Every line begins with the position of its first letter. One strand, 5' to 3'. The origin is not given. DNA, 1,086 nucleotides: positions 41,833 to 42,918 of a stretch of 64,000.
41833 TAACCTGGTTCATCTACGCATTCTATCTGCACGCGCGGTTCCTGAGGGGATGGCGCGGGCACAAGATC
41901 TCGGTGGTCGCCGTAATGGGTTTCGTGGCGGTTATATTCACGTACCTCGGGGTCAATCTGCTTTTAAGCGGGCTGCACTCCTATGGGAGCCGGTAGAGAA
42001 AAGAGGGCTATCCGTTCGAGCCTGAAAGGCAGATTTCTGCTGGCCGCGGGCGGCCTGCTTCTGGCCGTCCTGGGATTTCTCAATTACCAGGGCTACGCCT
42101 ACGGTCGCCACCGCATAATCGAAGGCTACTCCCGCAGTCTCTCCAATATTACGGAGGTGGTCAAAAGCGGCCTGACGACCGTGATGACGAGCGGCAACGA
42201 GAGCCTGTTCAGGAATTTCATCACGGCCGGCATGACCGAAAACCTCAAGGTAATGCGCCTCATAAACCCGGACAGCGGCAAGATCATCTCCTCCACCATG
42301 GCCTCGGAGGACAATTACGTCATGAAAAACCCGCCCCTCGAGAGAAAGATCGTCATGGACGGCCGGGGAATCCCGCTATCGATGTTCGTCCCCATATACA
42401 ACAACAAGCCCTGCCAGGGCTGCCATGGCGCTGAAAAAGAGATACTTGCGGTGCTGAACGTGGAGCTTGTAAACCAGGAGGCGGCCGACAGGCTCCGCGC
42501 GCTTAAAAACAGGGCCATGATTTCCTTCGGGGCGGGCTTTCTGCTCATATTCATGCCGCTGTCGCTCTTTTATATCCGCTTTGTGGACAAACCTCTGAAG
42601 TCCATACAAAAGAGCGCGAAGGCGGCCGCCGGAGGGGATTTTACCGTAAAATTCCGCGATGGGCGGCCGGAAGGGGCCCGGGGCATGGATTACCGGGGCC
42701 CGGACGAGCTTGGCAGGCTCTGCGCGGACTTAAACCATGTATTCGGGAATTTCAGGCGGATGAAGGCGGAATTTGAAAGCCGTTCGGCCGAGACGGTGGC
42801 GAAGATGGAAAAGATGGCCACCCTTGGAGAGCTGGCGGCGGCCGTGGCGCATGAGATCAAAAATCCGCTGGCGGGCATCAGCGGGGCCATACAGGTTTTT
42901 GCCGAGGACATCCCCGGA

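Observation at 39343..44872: ccsB-ccsA-histidine kinase-NtrC operon whose kinase has a periplasmic CxxCH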

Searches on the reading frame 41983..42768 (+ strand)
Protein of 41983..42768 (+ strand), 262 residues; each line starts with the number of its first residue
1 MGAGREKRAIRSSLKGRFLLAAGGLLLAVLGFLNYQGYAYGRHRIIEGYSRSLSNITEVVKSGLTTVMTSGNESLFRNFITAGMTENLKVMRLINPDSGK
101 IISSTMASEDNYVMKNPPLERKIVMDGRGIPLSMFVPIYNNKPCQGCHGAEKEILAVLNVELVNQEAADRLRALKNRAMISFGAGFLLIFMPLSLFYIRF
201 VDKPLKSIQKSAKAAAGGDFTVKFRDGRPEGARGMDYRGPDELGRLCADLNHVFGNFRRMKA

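Call 20: find_related_loci(query=A2, collection=genome_contigs, flank=8000)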
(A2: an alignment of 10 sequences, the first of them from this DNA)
Query A2 (262 aa) in genome_contigs; peptide patterns used: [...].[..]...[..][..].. (x = any residue, [..] = any of these).
17 stretches matched a pattern; 10 encode a relative of the query (tblastn E <= 1e-3); 10 distinct loci.
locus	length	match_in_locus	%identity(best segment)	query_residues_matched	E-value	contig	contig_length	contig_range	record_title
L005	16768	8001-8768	48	1-262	1e-74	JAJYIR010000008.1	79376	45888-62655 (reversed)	MAG: Nitrospirae bacterium isolate DBS2-1.bin129 NODE_520_length_79376_cov_6.146526, whole genome shotgun sequence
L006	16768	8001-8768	44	1-262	3e-64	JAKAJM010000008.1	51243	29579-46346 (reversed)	MAG: Nitrospirae bacterium isolate WY3.bin97 NODE_894_length_51243_cov_1.630233, whole genome shotgun sequence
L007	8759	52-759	46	15-262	6e-63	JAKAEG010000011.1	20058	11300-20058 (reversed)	MAG: Nitrospirae bacterium isolate WY1.bin133 NODE_3988_length_20058_cov_1.520295, whole genome shotgun sequence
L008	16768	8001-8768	45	1-262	8e-65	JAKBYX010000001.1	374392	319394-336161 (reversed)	MAG: Nitrospirae bacterium isolate WY3.bin168 NODE_12_length_374392_cov_2.259650, whole genome shotgun sequence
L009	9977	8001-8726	36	7-261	5e-47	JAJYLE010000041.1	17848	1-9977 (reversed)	MAG: Nitrospirae bacterium isolate DBS2-1.bin64 NODE_5636_length_17848_cov_1.314147, whole genome shotgun sequence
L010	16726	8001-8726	36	7-261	3e-46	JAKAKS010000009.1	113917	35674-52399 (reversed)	MAG: Nitrospirae bacterium isolate WY4.bin81 NODE_173_length_113917_cov_2.584840, whole genome shotgun sequence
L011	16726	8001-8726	29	13-257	3e-34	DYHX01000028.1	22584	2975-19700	MAG TPA_asm: Nitrospira japonica isolate DR5_44_14 Afr_mines_DR5_312_length_22584_cov_6_210085, whole genome shotgun seq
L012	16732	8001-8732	27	13-261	3e-29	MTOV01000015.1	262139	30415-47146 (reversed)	MAG: Nitrospirae bacterium JdFR-86 JGI24020J35080_1000013, whole genome shotgun sequence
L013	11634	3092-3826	27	13-259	6e-28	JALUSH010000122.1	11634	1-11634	MAG: Thermodesulfovibrio sp. isolate S146_metabat2_scaf2bin.158_VB S146_NODE_3182_length_11634_cov_1.949248, whole genom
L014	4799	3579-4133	27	75-259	6e-21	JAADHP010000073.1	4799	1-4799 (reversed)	MAG: Nitrospirota bacterium isolate M_MetaBat.199 contig-127_43259, whole genome shotgun sequence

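Call 26: predict_structure(alignment_id=A1)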
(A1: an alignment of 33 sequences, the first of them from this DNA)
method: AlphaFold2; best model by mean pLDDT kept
length: 262 residues; sequences in the alignment: 33
mean_pLDDT: 87.3   pTM: 0.74
mean pLDDT of the five models: 87.3, 86.1, 85.8, 85.3, 85.2
residues with pLDDT >= 90: 137; 70-90: 95; 50-70: 28; < 50: 2
segments of 3 or more residues with pLDDT < 50: none
pLDDT, mean of each block of 10 residues (from residue 1): 64 84 97 98 97 95 89 84 83 94 88 93 95 95 69 92 93 97 98 92 87 88 74 56 82 86 82
secondary structure, 60 per line:
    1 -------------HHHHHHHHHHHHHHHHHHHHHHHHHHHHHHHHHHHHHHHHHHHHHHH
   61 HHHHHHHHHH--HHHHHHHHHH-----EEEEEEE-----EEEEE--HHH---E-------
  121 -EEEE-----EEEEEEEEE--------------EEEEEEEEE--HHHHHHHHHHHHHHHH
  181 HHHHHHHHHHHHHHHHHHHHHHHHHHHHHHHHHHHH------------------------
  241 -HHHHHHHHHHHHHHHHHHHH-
elements in order: H14-70 H73-82 E88-94 E100-104 E122-125 E131-139 E154-162 H165-216 H242-261

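Call 30: fold_search(model_id=the predicted structure, library=pdb)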
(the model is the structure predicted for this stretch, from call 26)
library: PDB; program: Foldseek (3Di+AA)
matches with E <= 10: 294; with E <= 0.001: 6
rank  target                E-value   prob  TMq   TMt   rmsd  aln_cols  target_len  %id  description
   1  9a5d_A                1.4e-10  1.00  0.71  0.33   4.7       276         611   13  Integrative model of WALK-YYCH by crosslinking MS and deep learning (released 2024-09-18)
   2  4ywz_A                4.6e-05  1.00  0.37  0.61   4.8       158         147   10  Crystal structure of the extracellular receptor domain of the essential sensor kinase WalK from Staphylococcus aureus (released 2016-03-30)
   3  5is1                  4.6e-05  1.00  0.35  0.59   4.6       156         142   10  Crystal structure of the extracellular domain of sensor histidine kinase YycG from Staphylococcus aureus at 2.0 Angstrom (released 2016-07-20)
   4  4ywz_B                4.9e-05  1.00  0.38  0.64   4.7       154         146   10  Crystal structure of the extracellular receptor domain of the essential sensor kinase WalK from Staphylococcus aureus (released 2016-03-30)
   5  7dud_A                4.9e-05  1.00  0.38  0.64   4.7       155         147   10  Crystal Structure of erWalK (released 2022-01-19)
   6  9a65_B                8.3e-04  1.00  0.47  0.20  16.6       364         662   11  Integrative model of YVAQ-MCPB by crosslinking MS and deep learning (released 2024-09-18)
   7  3b42_A                3.9e-03  0.99  0.23  0.43  12.5       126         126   19  Periplasmic sensor domain of chemotaxis protein GSU0935 (released 2008-04-08)
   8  3b42_B                3.9e-03  0.99  0.24  0.44  13.8       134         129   19  Periplasmic sensor domain of chemotaxis protein GSU0935 (released 2008-04-08)
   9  3b47                  5.9e-03  0.98  0.21  0.41  14.9       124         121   14  Periplasmic sensor domain of chemotaxis protein GSU0582 (released 2008-04-08)
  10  4i5s_B                3.8e-02  0.33  0.24  0.18  29.1       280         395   13  Structure and function of sensor histidine kinase (released 2013-03-27)
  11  9nj8_B                4.8e-02  0.54  0.24  0.29   9.4       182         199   12  Crystal structure of apo Vibrio cholerae CqsR with D198N mutation (released 2025-07-02)
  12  8a3u                  1.1e-01  0.60  0.34  0.27  12.0       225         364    9  Crystal structure of a chimeric LOV-Histidine kinase SB2F1 (symmetrical variant, trigonal form with short c-axis) (released 2023-12-20)
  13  4wy9                  1.4e-01  0.41  0.25  0.23  10.4       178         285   13  Crystal structure of the periplasmic sensory domain of the Campylobacter jejuni chemoreceptor Tlp1 (released 2016-03-09)
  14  6fu4_C                2.0e-01  0.18  0.21  0.19  11.0       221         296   13  Ligand binding domain (LBD) of the p. aeruginosa histamine receptor TlpQ (released 2018-05-16)
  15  8a6x_B                2.1e-01  0.28  0.27  0.21  12.9       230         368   10  Crystal structure of a chimeric LOV-Histidine kinase SB2F1 (asymmetrical variant, trigonal form with long c axis) (released 2024-01-10)
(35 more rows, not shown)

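Call 36: find_related_loci(query=A2, collection=metagenome_contigs, flank=6000)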
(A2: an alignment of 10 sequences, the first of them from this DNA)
Query A2 (262 aa) in metagenome_contigs; peptide patterns used: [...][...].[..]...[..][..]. (x = any residue, [..] = any of these).
49 stretches matched a pattern; 3 encode a relative of the query (tblastn E <= 1e-3); 3 distinct loci.
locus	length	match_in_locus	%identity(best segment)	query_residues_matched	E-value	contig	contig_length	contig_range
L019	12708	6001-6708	34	14-261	5e-40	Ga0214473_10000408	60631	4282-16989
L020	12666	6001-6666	23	53-261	1e-15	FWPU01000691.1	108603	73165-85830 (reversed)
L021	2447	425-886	25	73-220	2e-8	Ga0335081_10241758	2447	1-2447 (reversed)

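Call 48: search_solved_structures(query=A1, max_evalue=1, show_alignments=2)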
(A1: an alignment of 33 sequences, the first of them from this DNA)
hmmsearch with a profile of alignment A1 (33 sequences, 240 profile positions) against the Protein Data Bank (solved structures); distinct sequences matched with E-value up to 1: 37.
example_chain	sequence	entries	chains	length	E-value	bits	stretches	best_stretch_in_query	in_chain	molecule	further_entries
3b42_A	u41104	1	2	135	3.8e-11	46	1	53-156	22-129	Methyl-accepting chemotaxis protein, putative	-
4gn0_A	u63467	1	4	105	9.7e-06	28.3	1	180-236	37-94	Hamp domain of AF1503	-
3b47_A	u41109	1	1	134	1.2e-05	28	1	54-147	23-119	Methyl-accepting chemotaxis protein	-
2lfr_A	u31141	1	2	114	1.4e-05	27.8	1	185-237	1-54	HAMP domain-containing protein, Osmolarity sensor protein EnzV chimera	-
2y20_A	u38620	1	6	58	1.8e-05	27.5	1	190-236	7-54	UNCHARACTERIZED PROTEIN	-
2lfs_A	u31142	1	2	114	2.1e-05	27.2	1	185-237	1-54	HAMP domain-containing protein, Osmolarity sensor protein EnzV chimera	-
2y21_A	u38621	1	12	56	2.1e-05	27.2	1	190-236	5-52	HAMP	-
2l7h_A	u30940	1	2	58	3.7e-05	26.4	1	190-236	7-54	Uncharacterized protein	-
3zcc_A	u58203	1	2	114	4.7e-05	26.1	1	190-237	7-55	HAMP, OSMOLARITY SENSOR PROTEIN ENVZ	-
3zrw_A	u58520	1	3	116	4.7e-05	26.1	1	190-237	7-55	AF1503 PROTEIN, OSMOLARITY SENSOR PROTEIN ENVZ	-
3zrw_B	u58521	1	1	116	5.1e-05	26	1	190-237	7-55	AF1503 PROTEIN, OSMOLARITY SENSOR PROTEIN ENVZ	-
2l7i_A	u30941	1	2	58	5.7e-05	25.8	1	190-236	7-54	Uncharacterized protein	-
2y0q_A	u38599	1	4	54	6.3e-05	25.7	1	190-236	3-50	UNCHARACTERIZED PROTEIN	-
2y0t_A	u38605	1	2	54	6.5e-05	25.6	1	190-236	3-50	AF1503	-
8c5v_I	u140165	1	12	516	6.8e-05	25.6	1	171-237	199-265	Methyl-accepting chemotaxis protein I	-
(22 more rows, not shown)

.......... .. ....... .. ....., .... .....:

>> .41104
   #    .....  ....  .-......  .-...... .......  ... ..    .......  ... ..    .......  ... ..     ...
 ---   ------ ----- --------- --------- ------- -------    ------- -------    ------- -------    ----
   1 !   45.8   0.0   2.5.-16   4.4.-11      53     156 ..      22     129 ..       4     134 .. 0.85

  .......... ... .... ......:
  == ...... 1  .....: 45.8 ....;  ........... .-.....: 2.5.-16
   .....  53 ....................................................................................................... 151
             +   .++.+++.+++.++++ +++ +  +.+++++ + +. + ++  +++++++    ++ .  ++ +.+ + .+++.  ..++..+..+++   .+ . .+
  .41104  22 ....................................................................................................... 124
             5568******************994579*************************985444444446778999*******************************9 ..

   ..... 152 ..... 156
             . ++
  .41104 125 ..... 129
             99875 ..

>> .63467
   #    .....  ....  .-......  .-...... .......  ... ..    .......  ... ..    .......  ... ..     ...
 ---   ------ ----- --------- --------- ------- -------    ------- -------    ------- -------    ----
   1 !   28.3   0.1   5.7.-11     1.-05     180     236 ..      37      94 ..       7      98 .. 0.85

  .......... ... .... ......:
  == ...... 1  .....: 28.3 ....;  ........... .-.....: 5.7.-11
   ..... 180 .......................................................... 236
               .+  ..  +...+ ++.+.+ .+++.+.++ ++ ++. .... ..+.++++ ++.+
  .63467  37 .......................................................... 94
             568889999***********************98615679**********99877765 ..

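Call 74: find_homologous_proteins(query=L021:233-1810:+, max_evalue=1e-30)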
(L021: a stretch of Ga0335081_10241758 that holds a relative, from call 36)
Query L021:233-1810:+ (526 aa): 6476 proteins with E <= 1e-30 among 8000 candidates; the best 120 are listed.
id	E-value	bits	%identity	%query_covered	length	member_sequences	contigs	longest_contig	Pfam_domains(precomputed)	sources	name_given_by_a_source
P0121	9.2e-281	950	85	98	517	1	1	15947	PF00672.31,PF02518.32,PF21563.4,PF00512.32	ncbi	-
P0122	2.0e-279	945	85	98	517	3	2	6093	PF00672.31,PF02518.32,PF21563.4,PF00512.32,PF14501.13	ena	-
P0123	1.6e-275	932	84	98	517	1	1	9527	PF00672.31,PF02518.32,PF21563.4,PF00512.32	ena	-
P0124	3.8e-275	931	83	100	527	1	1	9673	PF00672.31,PF02518.32,PF00512.32,PF14501.13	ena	-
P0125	1.4e-272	923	83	98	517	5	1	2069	PF00672.31,PF02518.32,PF00512.32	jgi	jgi:two-component system NtrC family sensor kinase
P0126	5.2e-271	918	81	100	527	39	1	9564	PF00672.31,PF02518.32,PF21563.4,PF00512.32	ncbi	ncbi:MAG: ATP-binding protein [Bryobacteraceae bacterium]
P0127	8.0e-271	917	81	100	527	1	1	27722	PF00672.31,PF02518.32,PF21563.4,PF00512.32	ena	-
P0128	7.6e-270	914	80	100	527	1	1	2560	PF00672.31,PF02518.32,PF21563.4,PF00512.32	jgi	-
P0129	2.5e-268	909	81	98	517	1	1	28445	PF00672.31,PF02518.32,PF21563.4,PF00512.32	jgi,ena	-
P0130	3.2e-266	902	80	100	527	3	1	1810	PF00672.31,PF02518.32,PF21563.4,PF00512.32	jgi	jgi:two-component system NtrC family sensor kinase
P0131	5.8e-266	901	81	98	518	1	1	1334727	PF00672.31,PF02518.32,PF21563.4,PF00512.32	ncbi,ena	-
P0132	1.0e-265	900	79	100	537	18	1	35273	PF00672.31,PF02518.32,PF00512.32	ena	-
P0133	1.4e-265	900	81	98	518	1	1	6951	PF00672.31,PF02518.32,PF21563.4,PF00512.32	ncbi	-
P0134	5.4e-265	898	79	100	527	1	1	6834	PF00672.31,PF02518.32,PF00512.32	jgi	jgi:two-component system, NtrC family, sensor kinase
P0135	1.1e-264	897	81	100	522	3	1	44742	PF00672.31,PF02518.32,PF00512.32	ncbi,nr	ncbi:MAG: HAMP domain-containing protein [Acidobacteriia bacterium]|nr:HAMP domain-containing protei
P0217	1.2e-251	854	77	100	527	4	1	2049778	PF00672.31,PF02518.32,PF00512.32,PF14501.13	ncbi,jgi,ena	jgi:two-component system, NtrC family, sensor kinase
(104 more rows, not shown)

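Call 75: find_encoding_contigs(protein=P0217, flank=8000, max_places=1)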
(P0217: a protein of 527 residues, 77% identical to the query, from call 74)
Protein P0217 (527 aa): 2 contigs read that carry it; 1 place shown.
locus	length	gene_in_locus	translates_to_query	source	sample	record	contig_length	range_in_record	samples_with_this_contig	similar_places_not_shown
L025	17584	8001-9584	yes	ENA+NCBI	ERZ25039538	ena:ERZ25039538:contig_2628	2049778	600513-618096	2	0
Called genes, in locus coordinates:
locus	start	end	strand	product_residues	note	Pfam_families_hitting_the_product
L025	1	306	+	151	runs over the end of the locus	PF01321:Creatinase_N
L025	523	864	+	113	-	PF01797:Y1_Tnp (weak)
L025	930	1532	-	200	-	PF13618:Gluconate_2-dh3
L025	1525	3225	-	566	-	PF00732:GMC_oxred_N, PF05199:GMC_oxred_C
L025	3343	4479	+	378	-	PF13181:TPR_8 (faint), PF13424:TPR_12 (faint), PF13428:TPR_14 (faint), PF13431:TPR_17 (faint), PF24575:TPR_Slam (faint), PF00515:TPR_1 (faint), PF07719:TPR_2 (faint), PF14559:TPR_19 (weak), +5 more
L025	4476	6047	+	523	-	PF00654:Voltage_CLC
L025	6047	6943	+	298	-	PF01261:AP_endonuc_2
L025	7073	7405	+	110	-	-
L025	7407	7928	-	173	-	PF08241:Methyltransf_11, PF08242:Methyltransf_12 (faint), PF13489:Methyltransf_23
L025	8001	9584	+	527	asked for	PF14501:HATPase_c_5 (faint), PF00672:HAMP, PF00512:HisKA, PF02518:HATPase_c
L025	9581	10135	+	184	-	PF07998:Peptidase_M54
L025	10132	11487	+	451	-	PF00072:Response_reg, PF00158:Sigma54_activat, PF14532:Sigma54_activ_2, PF07724:AAA_2 (weak), PF07728:AAA_5, PF25601:AAA_lid_14, PF02954:HTH_8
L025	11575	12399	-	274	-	PF01597:GCV_H (weak)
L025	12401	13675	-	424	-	PF03916:NrfD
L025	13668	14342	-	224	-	PF13534:Fer4_17 (faint), PF13237:Fer4_10 (faint), PF13247:Fer4_11, PF00037:Fer4 (faint), PF12838:Fer4_7 (weak), PF13187:Fer4_9 (weak), PF25160:LdpA_Fe-S-bd (weak), PF12838:Fer4_7 (weak), +1 more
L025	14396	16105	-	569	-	PF01568:Molydop_binding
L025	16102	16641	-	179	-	PF02085:Cytochrom_CIII (weak), PF14537:Cytochrom_c3_2 (faint), PF14522:Cytochrome_C7 (weak)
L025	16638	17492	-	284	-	PF01597:GCV_H (faint)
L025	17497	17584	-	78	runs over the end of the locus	-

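Call 78: search_protein_families(library=pfam, proteins=[L025:9581-10135:+], max_evalue=0.001)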
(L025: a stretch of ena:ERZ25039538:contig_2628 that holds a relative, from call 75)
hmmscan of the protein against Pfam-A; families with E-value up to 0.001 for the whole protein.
L025:9581-10135:+ (184 aa): 1 family
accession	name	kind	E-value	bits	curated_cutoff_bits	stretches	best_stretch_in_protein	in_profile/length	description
PF07998.17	Peptidase_M54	-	1.3e-22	81.2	24.4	1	75-177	97-194/194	Peptidase family M54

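Call 81: find_encoding_contigs(protein=P0131, flank=6000, max_places=1)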
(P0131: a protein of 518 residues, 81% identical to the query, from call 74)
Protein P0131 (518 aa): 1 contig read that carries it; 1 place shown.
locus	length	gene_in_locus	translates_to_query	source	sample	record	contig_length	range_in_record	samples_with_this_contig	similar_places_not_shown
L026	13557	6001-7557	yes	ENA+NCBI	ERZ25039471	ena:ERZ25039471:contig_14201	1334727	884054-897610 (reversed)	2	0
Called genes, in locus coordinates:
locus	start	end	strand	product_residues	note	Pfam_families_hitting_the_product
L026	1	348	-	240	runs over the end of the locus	-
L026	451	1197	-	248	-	-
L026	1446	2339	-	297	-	PF13191:AAA_16, PF13604:AAA_30 (weak), PF13401:AAA_22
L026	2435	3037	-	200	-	PF05198:IF3_N, PF00707:IF3_C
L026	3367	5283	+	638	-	PF02129:Peptidase_S15, PF00326:Peptidase_S9 (faint), PF08530:PepX_C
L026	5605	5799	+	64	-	-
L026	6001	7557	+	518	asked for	PF21563:Mcp40H-20_sensor (weak), PF00672:HAMP, PF00512:HisKA, PF02518:HATPase_c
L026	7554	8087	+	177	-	PF07998:Peptidase_M54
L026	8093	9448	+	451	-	PF00072:Response_reg, PF00158:Sigma54_activat, PF14532:Sigma54_activ_2, PF07724:AAA_2 (faint), PF07728:AAA_5, PF25601:AAA_lid_14, PF02954:HTH_8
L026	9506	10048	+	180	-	PF00578:AhpC-TSA, PF08534:Redoxin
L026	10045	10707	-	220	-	PF01464:SLT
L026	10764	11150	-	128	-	PF01042:Ribonuc_L-PSP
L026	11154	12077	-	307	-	PF00890:FAD_binding_2 (faint), PF01134:GIDA (faint), PF01266:DAO (faint), PF07992:Pyr_redox_2, PF13241:NAD_binding_7 (faint), PF13738:Pyr_redox_3, PF00070:Pyr_redox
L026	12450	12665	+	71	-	-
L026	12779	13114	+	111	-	-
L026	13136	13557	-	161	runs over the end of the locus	-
